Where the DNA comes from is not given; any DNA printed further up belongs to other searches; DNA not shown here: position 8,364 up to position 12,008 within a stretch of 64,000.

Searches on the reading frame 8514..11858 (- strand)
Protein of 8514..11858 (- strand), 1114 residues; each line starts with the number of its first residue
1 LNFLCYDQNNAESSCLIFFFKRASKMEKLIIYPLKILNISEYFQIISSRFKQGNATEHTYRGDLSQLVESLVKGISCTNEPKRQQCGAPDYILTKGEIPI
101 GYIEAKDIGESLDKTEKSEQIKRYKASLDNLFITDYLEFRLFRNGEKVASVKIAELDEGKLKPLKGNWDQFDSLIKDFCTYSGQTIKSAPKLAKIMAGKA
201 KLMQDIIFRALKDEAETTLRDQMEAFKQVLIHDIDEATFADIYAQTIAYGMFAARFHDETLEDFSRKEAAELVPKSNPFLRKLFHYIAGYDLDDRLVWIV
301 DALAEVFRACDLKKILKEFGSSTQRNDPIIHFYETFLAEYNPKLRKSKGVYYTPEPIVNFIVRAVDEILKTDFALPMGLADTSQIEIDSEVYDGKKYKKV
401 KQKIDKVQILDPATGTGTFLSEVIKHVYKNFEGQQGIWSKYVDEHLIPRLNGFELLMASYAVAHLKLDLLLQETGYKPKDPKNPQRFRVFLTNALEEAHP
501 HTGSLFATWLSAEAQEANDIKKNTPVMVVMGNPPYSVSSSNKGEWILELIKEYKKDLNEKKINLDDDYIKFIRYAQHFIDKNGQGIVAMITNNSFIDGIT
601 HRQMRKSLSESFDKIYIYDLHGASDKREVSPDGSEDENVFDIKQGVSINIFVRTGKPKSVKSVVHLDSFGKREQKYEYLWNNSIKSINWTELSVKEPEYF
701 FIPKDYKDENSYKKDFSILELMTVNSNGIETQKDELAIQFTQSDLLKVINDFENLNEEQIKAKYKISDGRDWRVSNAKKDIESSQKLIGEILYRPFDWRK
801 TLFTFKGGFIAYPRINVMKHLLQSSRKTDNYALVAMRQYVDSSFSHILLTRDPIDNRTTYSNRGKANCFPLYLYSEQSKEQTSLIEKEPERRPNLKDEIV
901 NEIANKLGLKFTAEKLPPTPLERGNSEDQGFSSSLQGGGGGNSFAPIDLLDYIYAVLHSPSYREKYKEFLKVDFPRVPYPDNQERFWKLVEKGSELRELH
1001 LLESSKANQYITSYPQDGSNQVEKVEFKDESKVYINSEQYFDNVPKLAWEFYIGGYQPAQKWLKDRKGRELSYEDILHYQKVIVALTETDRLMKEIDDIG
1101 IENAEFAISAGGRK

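Call 107: search_protein_families(library=pfam, proteins=[window:8514-11858:-], max_evalue=0.00001)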
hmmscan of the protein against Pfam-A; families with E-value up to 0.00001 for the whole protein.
window:8514-11858:- (1114 aa): 4 families
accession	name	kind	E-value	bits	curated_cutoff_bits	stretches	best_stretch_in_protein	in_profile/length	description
PF18135.7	Type_ISP_C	-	9.3e-85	285.1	25.9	1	720-1095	1-342/342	Type ISP C-terminal specificity domain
PF02384.22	N6_Mtase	-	1.1e-10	41.7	20.4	1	327-610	4-203/311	N-6 DNA Methylase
PF20473.4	MmeI_Mtase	-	4.2e-10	39.7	27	1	394-608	8-215/259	MmeI, DNA-methyltransferase domain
PF07669.17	Eco57I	-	5.4e-10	40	25.3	1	461-620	12-165/171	Eco57I restriction-modification methylase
